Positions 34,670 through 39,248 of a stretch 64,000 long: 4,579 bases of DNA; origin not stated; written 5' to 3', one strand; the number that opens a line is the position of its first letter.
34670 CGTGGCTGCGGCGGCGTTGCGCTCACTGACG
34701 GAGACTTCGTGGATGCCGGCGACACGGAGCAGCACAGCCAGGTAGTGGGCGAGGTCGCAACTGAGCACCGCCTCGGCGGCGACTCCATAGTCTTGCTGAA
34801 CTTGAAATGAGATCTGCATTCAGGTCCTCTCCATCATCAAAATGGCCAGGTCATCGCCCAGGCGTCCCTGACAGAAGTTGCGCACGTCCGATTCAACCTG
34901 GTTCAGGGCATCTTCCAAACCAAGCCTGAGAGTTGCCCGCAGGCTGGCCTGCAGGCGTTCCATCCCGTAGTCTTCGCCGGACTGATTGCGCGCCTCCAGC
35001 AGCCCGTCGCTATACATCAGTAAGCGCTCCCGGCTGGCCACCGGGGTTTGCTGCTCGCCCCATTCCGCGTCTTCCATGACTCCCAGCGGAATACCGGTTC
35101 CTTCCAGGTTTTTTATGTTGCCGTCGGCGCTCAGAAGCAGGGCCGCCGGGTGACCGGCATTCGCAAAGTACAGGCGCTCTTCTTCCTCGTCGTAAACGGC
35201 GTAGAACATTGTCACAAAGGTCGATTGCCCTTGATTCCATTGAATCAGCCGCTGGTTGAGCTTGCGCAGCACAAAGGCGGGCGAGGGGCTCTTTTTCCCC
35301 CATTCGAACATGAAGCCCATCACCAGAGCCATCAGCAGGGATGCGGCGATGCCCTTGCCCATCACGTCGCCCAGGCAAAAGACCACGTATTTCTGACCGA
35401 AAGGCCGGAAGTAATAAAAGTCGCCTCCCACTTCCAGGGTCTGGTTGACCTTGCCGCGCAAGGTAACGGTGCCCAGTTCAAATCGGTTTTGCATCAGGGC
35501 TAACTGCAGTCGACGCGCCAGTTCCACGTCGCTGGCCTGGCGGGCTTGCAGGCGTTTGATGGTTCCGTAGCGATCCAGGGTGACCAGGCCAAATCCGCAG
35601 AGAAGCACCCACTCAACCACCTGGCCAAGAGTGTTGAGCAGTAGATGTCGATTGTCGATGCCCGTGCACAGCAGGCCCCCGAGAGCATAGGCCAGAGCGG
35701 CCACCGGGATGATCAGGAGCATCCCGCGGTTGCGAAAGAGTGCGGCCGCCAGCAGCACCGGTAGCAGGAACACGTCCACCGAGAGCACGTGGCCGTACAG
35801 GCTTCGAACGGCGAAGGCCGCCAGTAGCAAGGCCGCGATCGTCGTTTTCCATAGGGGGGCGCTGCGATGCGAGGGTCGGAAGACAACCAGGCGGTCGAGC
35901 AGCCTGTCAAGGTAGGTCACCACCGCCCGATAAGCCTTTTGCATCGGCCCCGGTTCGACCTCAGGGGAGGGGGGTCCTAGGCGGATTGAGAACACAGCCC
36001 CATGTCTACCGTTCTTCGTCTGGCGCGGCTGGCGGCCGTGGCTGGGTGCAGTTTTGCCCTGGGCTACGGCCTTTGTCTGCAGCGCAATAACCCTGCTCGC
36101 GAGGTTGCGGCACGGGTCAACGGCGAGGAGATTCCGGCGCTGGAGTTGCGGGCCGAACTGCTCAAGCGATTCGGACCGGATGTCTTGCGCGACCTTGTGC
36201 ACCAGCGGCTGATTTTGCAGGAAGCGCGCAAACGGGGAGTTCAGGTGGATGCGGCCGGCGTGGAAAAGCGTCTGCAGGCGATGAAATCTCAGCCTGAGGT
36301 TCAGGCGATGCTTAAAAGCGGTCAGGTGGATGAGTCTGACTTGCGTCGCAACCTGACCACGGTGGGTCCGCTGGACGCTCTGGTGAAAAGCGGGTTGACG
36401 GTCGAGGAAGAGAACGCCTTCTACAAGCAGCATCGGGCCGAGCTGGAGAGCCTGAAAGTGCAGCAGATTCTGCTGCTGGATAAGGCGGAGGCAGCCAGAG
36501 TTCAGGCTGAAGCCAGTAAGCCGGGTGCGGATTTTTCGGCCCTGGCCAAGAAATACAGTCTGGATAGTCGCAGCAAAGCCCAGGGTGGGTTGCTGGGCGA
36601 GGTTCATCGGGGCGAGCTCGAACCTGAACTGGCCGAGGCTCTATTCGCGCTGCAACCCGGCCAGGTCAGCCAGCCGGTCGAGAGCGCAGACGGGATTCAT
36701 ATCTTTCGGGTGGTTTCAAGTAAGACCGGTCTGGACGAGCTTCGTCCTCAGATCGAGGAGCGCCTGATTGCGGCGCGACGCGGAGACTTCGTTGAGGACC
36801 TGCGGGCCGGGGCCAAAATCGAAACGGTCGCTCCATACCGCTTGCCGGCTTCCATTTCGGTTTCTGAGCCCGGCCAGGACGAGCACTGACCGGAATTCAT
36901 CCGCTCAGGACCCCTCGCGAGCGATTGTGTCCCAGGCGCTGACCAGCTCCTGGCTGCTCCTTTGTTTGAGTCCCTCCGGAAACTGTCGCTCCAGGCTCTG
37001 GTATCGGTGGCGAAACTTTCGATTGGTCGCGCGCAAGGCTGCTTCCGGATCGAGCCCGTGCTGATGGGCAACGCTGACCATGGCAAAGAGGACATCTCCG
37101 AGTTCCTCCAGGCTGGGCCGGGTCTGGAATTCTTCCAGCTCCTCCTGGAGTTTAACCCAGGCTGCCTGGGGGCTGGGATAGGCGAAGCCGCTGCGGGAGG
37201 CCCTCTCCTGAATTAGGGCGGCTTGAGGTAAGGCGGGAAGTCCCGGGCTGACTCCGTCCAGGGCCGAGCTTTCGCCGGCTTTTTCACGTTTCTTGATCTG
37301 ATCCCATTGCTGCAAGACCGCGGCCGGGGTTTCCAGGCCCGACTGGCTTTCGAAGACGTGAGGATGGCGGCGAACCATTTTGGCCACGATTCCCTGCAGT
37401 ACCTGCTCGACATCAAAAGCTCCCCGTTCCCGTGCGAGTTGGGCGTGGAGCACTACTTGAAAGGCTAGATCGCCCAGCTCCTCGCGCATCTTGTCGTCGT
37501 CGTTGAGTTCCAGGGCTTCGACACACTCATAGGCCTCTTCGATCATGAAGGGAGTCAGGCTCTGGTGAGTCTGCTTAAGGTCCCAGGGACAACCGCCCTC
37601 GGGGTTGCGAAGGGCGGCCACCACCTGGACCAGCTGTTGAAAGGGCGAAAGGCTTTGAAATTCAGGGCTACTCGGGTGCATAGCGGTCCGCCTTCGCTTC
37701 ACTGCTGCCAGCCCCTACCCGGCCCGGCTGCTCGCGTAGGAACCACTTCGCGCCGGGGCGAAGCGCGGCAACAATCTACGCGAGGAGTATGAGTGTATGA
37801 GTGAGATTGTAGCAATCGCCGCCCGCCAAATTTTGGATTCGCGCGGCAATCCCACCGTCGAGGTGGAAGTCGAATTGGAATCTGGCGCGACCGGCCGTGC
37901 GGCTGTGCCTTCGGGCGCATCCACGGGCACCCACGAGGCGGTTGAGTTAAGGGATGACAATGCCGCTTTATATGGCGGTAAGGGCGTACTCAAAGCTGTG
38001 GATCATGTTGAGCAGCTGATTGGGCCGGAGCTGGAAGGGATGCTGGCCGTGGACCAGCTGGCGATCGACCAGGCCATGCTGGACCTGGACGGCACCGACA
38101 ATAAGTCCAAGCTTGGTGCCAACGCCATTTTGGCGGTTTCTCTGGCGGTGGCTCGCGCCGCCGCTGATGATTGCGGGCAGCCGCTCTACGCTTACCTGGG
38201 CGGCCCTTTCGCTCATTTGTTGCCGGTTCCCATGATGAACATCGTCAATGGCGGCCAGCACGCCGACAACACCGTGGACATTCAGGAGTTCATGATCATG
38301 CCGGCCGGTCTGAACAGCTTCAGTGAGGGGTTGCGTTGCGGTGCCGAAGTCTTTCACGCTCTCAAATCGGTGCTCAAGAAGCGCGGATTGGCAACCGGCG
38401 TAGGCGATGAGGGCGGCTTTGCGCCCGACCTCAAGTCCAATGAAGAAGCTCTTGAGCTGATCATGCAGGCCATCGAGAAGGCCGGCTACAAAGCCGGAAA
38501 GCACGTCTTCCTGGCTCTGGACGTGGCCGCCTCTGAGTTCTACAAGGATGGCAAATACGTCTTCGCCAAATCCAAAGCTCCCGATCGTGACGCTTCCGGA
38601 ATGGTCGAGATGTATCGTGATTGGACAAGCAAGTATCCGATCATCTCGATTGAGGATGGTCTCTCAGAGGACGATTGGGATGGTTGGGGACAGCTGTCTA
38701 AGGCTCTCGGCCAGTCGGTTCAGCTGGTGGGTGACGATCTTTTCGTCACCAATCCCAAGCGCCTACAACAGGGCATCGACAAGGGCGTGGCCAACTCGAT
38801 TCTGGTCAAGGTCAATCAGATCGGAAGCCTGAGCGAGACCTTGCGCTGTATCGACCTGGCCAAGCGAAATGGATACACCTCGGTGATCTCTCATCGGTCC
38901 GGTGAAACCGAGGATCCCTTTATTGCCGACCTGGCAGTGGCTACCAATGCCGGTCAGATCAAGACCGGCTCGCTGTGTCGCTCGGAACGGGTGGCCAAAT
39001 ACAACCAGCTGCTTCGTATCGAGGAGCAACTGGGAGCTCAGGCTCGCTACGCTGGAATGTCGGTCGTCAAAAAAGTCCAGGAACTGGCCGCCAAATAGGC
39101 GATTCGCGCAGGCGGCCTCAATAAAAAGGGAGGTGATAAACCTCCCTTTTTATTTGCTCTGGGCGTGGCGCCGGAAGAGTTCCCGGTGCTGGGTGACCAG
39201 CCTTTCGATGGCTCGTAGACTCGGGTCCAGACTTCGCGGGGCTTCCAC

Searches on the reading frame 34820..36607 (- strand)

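Call 21: search_protein_families(library=pfam, proteins=[window:34820-36607:-], max_evalue=0.001)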
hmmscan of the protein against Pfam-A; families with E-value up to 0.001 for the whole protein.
window:34820-36607:- (595 aa): 1 family
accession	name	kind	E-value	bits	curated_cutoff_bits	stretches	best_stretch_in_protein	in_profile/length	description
PF07228.17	SpoIIE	-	1.4e-46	159.4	25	1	406-594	3-191/192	Stage II sporulation protein E (SpoIIE)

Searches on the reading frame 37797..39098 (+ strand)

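Call 7: search_protein_families(library=pfam, proteins=[window:37797-39098:+], max_evalue=0.01)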
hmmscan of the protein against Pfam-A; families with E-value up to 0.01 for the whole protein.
window:37797-39098:+ (433 aa): 3 families
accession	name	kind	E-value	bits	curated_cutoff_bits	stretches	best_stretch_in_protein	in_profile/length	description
PF00113.28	Enolase_C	-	1e-133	445.6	21.5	1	140-426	2-295/296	Enolase, C-terminal TIM barrel domain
PF03952.21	Enolase_N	-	3.1e-57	192.8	35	1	4-134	1-131/131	Enolase, N-terminal domain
PF13378.12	MR_MLE_C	-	0.00016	21.9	29.4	1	270-366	61-154/219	Enolase C-terminal domain-like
